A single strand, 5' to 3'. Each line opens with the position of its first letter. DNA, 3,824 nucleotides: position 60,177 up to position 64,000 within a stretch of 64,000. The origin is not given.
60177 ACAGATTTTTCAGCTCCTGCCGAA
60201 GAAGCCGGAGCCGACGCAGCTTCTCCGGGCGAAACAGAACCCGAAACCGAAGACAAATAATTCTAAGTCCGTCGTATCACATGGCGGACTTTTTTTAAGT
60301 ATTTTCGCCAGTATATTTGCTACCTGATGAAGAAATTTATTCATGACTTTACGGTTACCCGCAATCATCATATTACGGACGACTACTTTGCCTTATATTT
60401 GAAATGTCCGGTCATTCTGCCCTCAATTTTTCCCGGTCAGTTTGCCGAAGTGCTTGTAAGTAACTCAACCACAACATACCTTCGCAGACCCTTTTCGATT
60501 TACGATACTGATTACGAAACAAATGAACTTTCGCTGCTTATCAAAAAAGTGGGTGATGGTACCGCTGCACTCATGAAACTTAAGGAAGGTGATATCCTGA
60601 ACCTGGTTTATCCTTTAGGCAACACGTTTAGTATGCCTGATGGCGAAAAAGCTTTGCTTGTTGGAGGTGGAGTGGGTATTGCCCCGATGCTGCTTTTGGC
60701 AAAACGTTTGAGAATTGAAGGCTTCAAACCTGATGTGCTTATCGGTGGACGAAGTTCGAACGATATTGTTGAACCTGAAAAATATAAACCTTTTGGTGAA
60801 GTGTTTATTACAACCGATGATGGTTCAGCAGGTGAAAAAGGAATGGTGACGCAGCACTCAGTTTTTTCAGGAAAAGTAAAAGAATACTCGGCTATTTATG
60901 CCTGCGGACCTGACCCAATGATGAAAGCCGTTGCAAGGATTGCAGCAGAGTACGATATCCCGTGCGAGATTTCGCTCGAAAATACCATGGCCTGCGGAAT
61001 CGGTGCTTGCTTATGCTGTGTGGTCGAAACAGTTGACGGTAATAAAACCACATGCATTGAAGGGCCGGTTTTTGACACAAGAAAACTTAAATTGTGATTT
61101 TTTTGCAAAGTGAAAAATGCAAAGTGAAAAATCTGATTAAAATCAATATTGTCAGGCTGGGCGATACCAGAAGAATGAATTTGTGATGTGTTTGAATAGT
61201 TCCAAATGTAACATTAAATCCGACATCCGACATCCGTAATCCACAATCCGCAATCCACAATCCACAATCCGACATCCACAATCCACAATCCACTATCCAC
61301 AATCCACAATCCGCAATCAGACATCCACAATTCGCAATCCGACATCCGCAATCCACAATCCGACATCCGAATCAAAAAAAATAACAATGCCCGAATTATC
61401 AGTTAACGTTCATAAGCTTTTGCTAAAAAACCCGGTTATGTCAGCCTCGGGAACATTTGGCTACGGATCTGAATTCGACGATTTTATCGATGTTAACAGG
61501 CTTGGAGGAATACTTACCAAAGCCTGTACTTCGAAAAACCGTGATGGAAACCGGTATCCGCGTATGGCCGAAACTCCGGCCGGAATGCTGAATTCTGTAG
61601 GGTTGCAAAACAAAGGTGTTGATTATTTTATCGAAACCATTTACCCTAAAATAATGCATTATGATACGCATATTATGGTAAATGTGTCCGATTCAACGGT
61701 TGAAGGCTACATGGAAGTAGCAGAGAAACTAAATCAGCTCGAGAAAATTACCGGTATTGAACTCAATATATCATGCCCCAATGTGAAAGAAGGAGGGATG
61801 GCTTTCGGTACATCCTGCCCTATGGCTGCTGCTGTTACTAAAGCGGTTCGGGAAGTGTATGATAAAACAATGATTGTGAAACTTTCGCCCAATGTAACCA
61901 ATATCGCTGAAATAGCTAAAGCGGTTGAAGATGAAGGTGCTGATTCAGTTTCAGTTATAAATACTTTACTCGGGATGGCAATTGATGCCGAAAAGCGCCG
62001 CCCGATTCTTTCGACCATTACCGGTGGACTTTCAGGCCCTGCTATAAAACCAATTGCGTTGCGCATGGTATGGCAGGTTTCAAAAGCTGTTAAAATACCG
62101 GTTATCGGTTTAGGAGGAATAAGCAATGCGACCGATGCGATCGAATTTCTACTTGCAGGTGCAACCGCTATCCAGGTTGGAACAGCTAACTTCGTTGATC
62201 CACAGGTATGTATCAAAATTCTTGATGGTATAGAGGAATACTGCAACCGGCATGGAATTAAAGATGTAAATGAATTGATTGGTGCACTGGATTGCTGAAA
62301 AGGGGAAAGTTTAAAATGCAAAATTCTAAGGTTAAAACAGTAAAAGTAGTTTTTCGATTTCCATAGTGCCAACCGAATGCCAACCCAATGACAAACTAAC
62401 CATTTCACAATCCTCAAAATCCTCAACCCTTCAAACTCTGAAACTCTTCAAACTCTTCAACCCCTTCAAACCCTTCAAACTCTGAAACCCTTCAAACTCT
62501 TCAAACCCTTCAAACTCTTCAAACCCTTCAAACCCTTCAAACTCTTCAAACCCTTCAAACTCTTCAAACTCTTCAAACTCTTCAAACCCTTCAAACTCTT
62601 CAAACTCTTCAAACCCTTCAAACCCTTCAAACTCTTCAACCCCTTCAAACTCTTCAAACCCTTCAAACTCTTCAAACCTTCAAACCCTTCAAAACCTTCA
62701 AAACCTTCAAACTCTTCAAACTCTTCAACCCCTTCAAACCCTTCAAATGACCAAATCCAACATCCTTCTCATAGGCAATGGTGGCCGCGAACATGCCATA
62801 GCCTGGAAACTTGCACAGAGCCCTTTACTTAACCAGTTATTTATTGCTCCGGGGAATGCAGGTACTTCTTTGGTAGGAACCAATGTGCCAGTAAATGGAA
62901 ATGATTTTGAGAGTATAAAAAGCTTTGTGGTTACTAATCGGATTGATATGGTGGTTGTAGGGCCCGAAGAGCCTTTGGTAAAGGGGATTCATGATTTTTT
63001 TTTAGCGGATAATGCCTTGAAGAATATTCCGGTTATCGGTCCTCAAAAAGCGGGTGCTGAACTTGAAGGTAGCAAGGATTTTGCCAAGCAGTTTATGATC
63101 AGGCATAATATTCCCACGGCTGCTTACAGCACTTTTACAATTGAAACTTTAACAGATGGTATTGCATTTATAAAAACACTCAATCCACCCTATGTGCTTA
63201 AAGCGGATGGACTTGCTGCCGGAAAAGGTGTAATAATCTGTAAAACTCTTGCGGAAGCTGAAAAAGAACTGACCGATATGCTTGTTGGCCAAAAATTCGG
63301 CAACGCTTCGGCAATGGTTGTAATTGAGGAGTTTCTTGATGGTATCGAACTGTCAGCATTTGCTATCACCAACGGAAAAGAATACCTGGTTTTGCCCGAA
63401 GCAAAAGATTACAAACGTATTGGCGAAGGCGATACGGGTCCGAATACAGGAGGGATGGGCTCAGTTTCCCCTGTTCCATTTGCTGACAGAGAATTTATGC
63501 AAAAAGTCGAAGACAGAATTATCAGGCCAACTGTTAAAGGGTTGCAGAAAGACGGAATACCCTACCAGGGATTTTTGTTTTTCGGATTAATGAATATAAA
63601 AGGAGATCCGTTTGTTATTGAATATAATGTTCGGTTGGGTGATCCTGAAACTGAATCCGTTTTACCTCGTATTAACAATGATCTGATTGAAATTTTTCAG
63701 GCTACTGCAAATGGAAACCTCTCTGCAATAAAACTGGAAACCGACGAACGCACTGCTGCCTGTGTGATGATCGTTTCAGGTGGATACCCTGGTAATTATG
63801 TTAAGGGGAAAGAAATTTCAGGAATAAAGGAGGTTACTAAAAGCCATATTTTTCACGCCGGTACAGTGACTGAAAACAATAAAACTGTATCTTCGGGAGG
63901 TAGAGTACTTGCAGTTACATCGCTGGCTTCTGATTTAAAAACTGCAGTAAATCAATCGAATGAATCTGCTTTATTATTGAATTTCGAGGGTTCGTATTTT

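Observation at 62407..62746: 340-nt nearly G-free nonamer array running straight into the purD start codon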

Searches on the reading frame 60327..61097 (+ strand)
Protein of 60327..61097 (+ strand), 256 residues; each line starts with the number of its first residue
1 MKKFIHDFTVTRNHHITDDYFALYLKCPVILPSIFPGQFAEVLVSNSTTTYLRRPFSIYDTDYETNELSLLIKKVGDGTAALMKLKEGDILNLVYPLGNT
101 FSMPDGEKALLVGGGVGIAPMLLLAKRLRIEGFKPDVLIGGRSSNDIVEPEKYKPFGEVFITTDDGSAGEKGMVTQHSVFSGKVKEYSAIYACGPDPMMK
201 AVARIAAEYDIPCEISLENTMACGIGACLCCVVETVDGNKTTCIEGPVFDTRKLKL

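Call 7: search_protein_families(library=ncbifam, proteins=[window:60327-61097:+])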
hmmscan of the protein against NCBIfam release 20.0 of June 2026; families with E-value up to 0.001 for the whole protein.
window:60327-61097:+ (256 aa): 21 families
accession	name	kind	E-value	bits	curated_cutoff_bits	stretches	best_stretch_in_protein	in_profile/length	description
NF000799.0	PRK00054.1-4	equivalog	4.1e-57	193.2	314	1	7-253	6-255/258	dihydroorotate dehydrogenase electron transfer subunit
NF000798.0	PRK00054.1-3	equivalog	6.4e-56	189.7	219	1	8-254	8-242/244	dihydroorotate dehydrogenase electron transfer subunit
NF000796.0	PRK00054.1-1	equivalog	9.9e-50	169.1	224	1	35-254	30-235/254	dihydroorotate dehydrogenase electron transfer subunit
NF009414.0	PRK12778.1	equivalog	4.6e-49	167.3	1103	1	9-254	3-248/752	bifunctional dihydroorotate dehydrogenase B NAD binding subunit/NADPH-dependent glutamate synthase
NF000797.0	PRK00054.1-2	equivalog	7.1e-47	159.9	270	1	6-254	15-265/267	dihydroorotate dehydrogenase electron transfer subunit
NF004862.0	PRK06222.1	subfamily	7.6e-46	156.9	220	1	9-254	3-248/281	sulfide/dihydroorotate dehydrogenase-like FAD/NAD-binding protein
NF009413.0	PRK12775.1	equivalog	2e-27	95.4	1895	1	9-254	3-248/1006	putative trifunctional 2-polyprenylphenol hydroxylase/glutamate synthase subunit beta/ferritin domain-containing protein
NF006220.0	PRK08345.1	subfamily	4e-22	78.8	395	2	36-121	45-128/294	cytochrome-c3 hydrogenase subunit gamma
NF009415.0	PRK12779.1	equivalog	2.2e-20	72.2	1519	1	9-252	652-916/944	putative bifunctional glutamate synthase subunit beta/2-polyprenylphenol hydroxylase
NF040835.1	sulfhyd_HydG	equivalog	1.9e-17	63.4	650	2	146-250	175-280/292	NADPH-dependent hydrogenase/sulfhydrogenase 1 subunit gamma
TIGR02911.1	sulfite_red_B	equivalog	8.7e-17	61.1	288.6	1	34-253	31-255/261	anaerobic sulfite reductase subunit AsrB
NF040830.1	sulfhyd_ShyC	equivalog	1e-16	61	600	2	36-121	41-123/288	NAD(P)-dependent hydrogenase/sulfhydrogenase 2 subunit gamma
NF040810.1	BenC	equivalog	1.4e-16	60.6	430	1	10-211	109-320/333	benzoate 1,2-dioxygenase electron transfer component BenC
NF004470.0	PRK05802.1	equivalog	1.6e-16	60.3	313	1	9-239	69-309/330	sulfide/dihydroorotate dehydrogenase-like FAD/NAD-binding protein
NF009805.0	PRK13289.1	equivalog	6.9e-11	41.7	432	1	31-129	182-284/399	NO-inducible flavohemoprotein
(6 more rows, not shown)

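Call 71: find_encoding_contigs(protein=window:60327-61097:+, flank=3000, max_places=6)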
Protein window:60327-61097:+ (256 aa): 3 contigs read that carry it; 3 places shown.
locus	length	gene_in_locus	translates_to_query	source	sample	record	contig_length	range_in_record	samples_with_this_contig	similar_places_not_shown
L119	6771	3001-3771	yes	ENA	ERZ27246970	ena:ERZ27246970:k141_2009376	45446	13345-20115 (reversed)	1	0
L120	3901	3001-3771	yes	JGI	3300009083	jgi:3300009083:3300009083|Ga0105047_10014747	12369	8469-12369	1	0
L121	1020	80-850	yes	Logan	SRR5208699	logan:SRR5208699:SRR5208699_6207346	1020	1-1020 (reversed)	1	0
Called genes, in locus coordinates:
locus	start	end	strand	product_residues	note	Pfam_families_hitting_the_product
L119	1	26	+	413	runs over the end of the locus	-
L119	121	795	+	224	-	PF02589:LUD_dom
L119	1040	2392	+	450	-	PF00206:Lyase_1, PF08328:ASL_C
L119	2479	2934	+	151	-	PF18347:DUF5606, PF21186:DUF6852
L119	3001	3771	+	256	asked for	PF00175:NAD_binding_1 (weak), PF10418:DHODB_Fe-S_bind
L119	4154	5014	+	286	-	PF01180:DHO_dh, PF01207:Dus, PF03060:NMO (faint)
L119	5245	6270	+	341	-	PF01212:Beta_elim_lyase, PF00266:Aminotran_5 (weak)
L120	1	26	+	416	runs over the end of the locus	-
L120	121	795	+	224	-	PF02589:LUD_dom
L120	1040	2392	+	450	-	PF00206:Lyase_1, PF08328:ASL_C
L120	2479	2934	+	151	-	PF18347:DUF5606, PF21186:DUF6852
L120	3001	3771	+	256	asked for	PF00175:NAD_binding_1 (weak), PF10418:DHODB_Fe-S_bind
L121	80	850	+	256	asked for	PF00175:NAD_binding_1 (weak), PF10418:DHODB_Fe-S_bind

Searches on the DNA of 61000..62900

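Call 76: search_rna_families(source=window, start=61000, end=62900, threshold=evalue, max_evalue=1)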
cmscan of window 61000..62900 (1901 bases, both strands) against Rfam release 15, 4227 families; matches with E-value up to 1: 1.
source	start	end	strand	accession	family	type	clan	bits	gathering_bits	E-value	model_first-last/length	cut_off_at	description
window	61475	61545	+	RF03374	mir-2001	Gene; miRNA;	-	26.5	74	0.0052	1-72/72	no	mir-2001 microRNA precursor family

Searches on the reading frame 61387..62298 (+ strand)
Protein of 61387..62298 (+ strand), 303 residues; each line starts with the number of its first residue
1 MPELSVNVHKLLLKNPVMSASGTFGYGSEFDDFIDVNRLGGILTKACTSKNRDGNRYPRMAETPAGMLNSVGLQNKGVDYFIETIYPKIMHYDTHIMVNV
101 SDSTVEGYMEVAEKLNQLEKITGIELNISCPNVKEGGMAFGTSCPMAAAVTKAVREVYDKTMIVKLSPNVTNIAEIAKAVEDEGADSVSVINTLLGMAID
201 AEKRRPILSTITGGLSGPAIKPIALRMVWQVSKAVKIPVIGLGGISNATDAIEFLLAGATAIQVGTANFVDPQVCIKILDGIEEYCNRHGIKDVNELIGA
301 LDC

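Call 7: search_protein_families(library=ncbifam, proteins=[window:61387-62298:+])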
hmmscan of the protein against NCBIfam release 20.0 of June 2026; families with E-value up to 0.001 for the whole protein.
window:61387-62298:+ (303 aa): 24 families
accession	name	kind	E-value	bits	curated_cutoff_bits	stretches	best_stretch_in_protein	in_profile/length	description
NF005574.0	PRK07259.1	equivalog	1.1e-131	438.3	269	1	2-300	3-301/304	dihydroorotate dehydrogenase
TIGR01037.2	pyrD_sub1_fam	subfamily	3.5e-110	367.8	270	1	4-299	1-297/300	dihydroorotate dehydrogenase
NF041011.1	dihydoor_dh_Arch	equivalog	5.7e-62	209.4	330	1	7-300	2-286/289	dihydroorotate dehydrogenase PyrD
NF002702.0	PRK02506.1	equivalog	1.5e-42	145.8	301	1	3-301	3-309/313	dihydroorotate oxidase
NF006183.0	PRK08318.1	equivalog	6e-42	143.9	335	1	3-300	3-318/422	NAD-dependent dihydropyrimidine dehydrogenase subunit PreA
NF003652.0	PRK05286.2-5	equivalog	4.9e-26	91.7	267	1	4-294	51-352/353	quinone-dependent dihydroorotate dehydrogenase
NF003645.0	PRK05286.1-2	equivalog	7.6e-25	87.5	366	1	2-300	44-353/359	quinone-dependent dihydroorotate dehydrogenase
NF003650.0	PRK05286.2-3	equivalog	1.4e-24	86.8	477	1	8-300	77-387/393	quinone-dependent dihydroorotate dehydrogenase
TIGR01036.1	pyrD_sub2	equivalog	3.4e-24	85.3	200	1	4-300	46-353/356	dihydroorotate dehydrogenase (quinone)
NF003651.0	PRK05286.2-4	equivalog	7.2e-23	80.8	448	1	2-300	60-374/377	quinone-dependent dihydroorotate dehydrogenase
NF003644.0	PRK05286.1-1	equivalog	3.8e-20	72.3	418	1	5-267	46-320/336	quinone-dependent dihydroorotate dehydrogenase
NF005741.0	PRK07565.1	subfamily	6.4e-20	71.5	303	1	77-301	86-306/335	dihydroorotate dehydrogenase-like protein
NF003649.0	PRK05286.2-2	equivalog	2.6e-19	69.4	505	1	5-300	51-348/351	quinone-dependent dihydroorotate dehydrogenase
NF003646.0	PRK05286.1-4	equivalog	8e-19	67.6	457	1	5-267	46-320/341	quinone-dependent dihydroorotate dehydrogenase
NF003648.0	PRK05286.2-1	equivalog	4.1e-18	65.4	433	1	46-300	92-354/360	quinone-dependent dihydroorotate dehydrogenase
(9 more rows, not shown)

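Call 9: find_encoding_contigs(protein=window:61387-62298:+, flank=10000, max_places=10)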
Protein window:61387-62298:+ (303 aa): no gene with exactly this product is on record in the collection.

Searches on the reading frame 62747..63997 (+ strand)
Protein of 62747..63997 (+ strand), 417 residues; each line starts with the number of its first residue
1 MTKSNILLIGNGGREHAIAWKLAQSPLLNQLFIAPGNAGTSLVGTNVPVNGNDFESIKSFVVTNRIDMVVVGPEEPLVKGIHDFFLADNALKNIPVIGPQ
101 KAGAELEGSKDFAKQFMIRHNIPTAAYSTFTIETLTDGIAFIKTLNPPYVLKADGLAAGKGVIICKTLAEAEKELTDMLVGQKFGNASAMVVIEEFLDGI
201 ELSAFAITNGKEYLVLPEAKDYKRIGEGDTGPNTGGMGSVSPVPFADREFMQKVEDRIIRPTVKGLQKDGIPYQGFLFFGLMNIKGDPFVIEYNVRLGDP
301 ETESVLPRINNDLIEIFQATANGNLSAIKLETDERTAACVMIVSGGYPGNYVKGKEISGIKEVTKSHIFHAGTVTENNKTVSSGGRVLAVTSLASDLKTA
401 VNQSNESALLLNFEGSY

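Call 7: search_protein_families(library=ncbifam, proteins=[window:62747-63997:+])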
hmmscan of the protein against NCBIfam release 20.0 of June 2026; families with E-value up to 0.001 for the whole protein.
window:62747-63997:+ (417 aa): 9 families
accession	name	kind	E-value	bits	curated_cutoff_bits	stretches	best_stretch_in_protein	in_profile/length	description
TIGR00877.1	purD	equivalog_domain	1.4e-140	468.9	288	1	5-417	2-414/425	phosphoribosylamine--glycine ligase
NF053643.1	Ddl_archaea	equivalog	5.8e-07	28.8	500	1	92-215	89-198/367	putative pseudomurein biosynthesis ATP-grasp protein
NF006367.0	PRK08591.1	subfamily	8.8e-07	28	597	1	92-198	98-204/451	acetyl-CoA carboxylase biotin carboxylase subunit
TIGR00514.1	accC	equivalog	2.2e-06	26.8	626.5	1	92-199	98-205/449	acetyl-CoA carboxylase biotin carboxylase subunit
NF002378.0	PRK01372.1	subfamily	1.9e-05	23.6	243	1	94-211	85-192/305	D-alanine--D-alanine ligase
NF006406.0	PRK08654.1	equivalog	3.8e-05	22.4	739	1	92-198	98-204/499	acetyl-CoA carboxylase biotin carboxylase subunit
TIGR01205.1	D_ala_D_alaTIGR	subfamily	6.4e-05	22.1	245.65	1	92-215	89-209/318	D-alanine--D-alanine ligase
NF004085.0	PRK05586.1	equivalog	0.00012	21.2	723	1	93-176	99-182/448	acetyl-CoA carboxylase biotin carboxylase subunit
NF005525.0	PRK07178.1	equivalog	0.00018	20.3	768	1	91-183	96-188/471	acetyl-CoA carboxylase biotin carboxylase subunit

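Call 10: find_homologous_proteins(query=window:62747-63997:+, max_evalue=1e-50)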
Query window:62747-63997:+ (417 aa): 8000 proteins with E <= 1e-50 among 8000 candidates; the best 120 are listed.
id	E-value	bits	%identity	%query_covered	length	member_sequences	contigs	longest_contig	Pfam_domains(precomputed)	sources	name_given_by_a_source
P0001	3.4e-272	921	100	100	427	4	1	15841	PF02844.22,PF02843.23,PF01071.25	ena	-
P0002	1.1e-270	916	99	100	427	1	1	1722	PF02844.22,PF02843.23,PF01071.25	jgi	-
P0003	3.8e-229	779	83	100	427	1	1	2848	PF02844.22,PF02843.23,PF01071.25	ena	-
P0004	5.5e-228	775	83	100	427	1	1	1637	PF02844.22,PF02843.23,PF01071.25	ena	-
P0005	6.3e-225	765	81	100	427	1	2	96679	PF02844.22,PF02843.23,PF01071.25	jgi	-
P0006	7.9e-224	761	82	100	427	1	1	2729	PF02844.22,PF02843.23,PF01071.25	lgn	-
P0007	5.3e-223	759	80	100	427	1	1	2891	PF02844.22,PF02843.23,PF01071.25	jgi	jgi:phosphoribosylamine--glycine ligase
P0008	1.1e-222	758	80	100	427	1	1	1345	PF02844.22,PF02843.23,PF01071.25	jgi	jgi:phosphoribosylamine--glycine ligase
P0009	8.9e-222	755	81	100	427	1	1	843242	PF02844.22,PF02843.23,PF01071.25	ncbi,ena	-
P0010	1.1e-221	754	80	100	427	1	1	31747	PF02844.22,PF02843.23,PF01071.25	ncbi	-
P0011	1.4e-221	754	80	100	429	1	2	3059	PF02844.22,PF02843.23,PF01071.25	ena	-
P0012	1.2e-220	751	81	100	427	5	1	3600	PF02844.22,PF02843.23,PF01071.25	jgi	jgi:phosphoribosylamine--glycine ligase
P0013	1.2e-220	751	79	100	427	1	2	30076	PF02844.22,PF02843.23,PF01071.25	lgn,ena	-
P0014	1.3e-220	751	79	100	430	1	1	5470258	PF02844.22,PF02843.23,PF01071.25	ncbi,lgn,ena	-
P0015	1.3e-220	751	80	100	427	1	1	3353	PF02844.22,PF02843.23,PF01071.25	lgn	-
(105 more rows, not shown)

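Call 11: find_encoding_contigs(protein=P0001, flank=10000, max_places=6)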
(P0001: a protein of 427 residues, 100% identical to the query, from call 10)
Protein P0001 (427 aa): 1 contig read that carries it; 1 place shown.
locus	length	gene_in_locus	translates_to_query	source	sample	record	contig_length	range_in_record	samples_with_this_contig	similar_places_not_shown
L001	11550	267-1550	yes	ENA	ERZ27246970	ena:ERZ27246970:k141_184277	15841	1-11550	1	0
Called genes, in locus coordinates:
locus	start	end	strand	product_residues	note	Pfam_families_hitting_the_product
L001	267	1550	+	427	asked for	PF02844:GARS_N, PF01071:GARS_A, PF02843:GARS_C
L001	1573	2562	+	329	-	-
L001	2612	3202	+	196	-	PF01351:RNase_HII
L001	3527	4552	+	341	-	PF01832:Glucosaminidase, PF01476:LysM (weak)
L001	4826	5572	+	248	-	PF01346:FKBP_N, PF00254:FKBP_C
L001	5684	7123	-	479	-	PF01120:Alpha_L_fucos, PF16757:Fucosidase_C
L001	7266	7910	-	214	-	PF00596:Aldolase_II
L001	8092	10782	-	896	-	PF01841:Transglut_core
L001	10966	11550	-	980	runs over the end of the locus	PF17678:Glyco_hydro_92N, PF07971:Glyco_hydro_92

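Call 12: find_encoding_contigs(protein=P0002, flank=5000, max_places=6)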
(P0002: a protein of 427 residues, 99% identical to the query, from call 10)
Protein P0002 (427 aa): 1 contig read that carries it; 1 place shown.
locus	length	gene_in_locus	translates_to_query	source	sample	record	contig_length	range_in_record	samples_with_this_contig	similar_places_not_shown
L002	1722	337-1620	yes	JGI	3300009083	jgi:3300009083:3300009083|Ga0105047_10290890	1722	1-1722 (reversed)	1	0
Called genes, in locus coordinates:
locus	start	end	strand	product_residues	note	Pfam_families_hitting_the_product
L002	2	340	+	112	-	?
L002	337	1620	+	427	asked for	PF02844:GARS_N, PF01071:GARS_A, PF02843:GARS_C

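Call 15: find_encoding_contigs(protein=P0005, flank=10000, max_places=3)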
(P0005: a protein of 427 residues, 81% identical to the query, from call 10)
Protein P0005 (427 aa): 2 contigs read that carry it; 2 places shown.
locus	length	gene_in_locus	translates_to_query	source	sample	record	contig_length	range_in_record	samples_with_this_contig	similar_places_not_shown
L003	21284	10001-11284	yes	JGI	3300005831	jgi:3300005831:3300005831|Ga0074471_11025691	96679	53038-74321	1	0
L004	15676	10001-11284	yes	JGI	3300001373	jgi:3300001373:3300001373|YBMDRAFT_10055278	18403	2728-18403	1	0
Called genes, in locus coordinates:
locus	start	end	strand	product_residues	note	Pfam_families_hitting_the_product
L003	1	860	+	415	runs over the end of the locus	PF09298:FAA_hydrolase_N, PF01557:FAA_hydrolase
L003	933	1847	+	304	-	PF01613:Flavin_Reduct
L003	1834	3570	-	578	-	PF00351:Biopterin_H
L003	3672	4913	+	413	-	-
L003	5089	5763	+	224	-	PF02589:LUD_dom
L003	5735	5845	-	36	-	-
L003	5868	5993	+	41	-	-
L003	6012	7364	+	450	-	PF00206:Lyase_1, PF08328:ASL_C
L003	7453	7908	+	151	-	PF18347:DUF5606, PF21186:DUF6852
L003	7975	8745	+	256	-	PF00970:FAD_binding_6 (faint), PF00175:NAD_binding_1 (weak), PF10418:DHODB_Fe-S_bind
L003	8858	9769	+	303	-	PF01180:DHO_dh, PF01207:Dus (weak), PF00977:His_biosynth (faint), PF03060:NMO (weak)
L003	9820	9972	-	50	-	-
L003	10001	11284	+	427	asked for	PF02844:GARS_N, PF01071:GARS_A, PF02843:GARS_C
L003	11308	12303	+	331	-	-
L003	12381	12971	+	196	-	PF01351:RNase_HII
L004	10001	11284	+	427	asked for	PF02844:GARS_N, PF01071:GARS_A, PF02843:GARS_C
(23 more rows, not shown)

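Call 16: find_encoding_contigs(protein=P0009, flank=10000, max_places=3)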
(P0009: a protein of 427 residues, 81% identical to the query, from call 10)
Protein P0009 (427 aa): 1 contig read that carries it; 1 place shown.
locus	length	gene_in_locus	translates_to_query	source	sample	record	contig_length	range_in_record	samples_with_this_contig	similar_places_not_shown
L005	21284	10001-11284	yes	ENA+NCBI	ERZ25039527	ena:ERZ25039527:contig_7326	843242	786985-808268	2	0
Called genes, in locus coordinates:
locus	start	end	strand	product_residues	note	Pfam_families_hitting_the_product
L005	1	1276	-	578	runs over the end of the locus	PF00351:Biopterin_H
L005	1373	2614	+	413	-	PF00535:Glycos_transf_2 (faint)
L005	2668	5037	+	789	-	PF02012:BNR (faint), PF18962:Por_Secre_tail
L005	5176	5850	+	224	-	PF02589:LUD_dom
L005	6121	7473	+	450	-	PF00206:Lyase_1, PF08328:ASL_C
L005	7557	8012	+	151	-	PF18347:DUF5606, PF21186:DUF6852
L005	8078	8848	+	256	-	PF00175:NAD_binding_1, PF10418:DHODB_Fe-S_bind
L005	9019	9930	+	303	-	PF01180:DHO_dh, PF01207:Dus (weak), PF03060:NMO (faint), PF00977:His_biosynth (faint)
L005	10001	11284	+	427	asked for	PF02844:GARS_N, PF01071:GARS_A, PF02843:GARS_C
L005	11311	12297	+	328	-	-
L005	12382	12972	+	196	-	PF01351:RNase_HII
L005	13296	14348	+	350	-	PF01832:Glucosaminidase, PF01476:LysM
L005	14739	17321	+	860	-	PF13715:CarbopepD_reg_2, PF07715:Plug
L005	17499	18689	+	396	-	PF01058:Oxidored_q6, PF14720:NiFe_hyd_SSU_C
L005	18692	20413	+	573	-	PF27537:HoxH (weak), PF00374:NiFeSe_Hases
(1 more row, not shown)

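Call 17: find_encoding_contigs(protein=P0014, flank=10000, max_places=3)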
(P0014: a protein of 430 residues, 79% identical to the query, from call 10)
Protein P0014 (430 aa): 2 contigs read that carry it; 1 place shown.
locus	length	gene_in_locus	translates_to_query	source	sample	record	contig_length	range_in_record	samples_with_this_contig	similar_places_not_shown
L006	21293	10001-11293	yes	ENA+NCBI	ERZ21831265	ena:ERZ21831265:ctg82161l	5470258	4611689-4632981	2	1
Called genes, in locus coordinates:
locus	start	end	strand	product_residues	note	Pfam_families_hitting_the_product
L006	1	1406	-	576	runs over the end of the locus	PF00351:Biopterin_H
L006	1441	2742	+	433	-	-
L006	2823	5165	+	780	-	PF02012:BNR (faint), PF21471:Reelin_subrepeat-B (faint), PF18962:Por_Secre_tail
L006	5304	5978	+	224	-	PF02589:LUD_dom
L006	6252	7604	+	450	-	PF00206:Lyase_1, PF08328:ASL_C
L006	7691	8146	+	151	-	PF18347:DUF5606, PF21186:DUF6852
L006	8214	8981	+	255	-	PF00970:FAD_binding_6 (weak), PF00175:NAD_binding_1 (weak), PF10418:DHODB_Fe-S_bind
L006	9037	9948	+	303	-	PF01180:DHO_dh, PF01207:Dus (weak), PF00977:His_biosynth (faint), PF03060:NMO (weak)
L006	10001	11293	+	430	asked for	PF02844:GARS_N, PF01071:GARS_A, PF02843:GARS_C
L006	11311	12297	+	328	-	-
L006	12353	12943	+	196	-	PF01351:RNase_HII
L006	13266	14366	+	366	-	PF01832:Glucosaminidase, PF01476:LysM (faint)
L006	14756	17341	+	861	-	PF13620:CarboxypepD_reg, PF13715:CarbopepD_reg_2, PF07715:Plug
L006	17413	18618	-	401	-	PF03486:HI0933_like, PF07992:Pyr_redox_2 (faint), PF22780:HI0933_like_1st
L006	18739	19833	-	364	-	PF04055:Radical_SAM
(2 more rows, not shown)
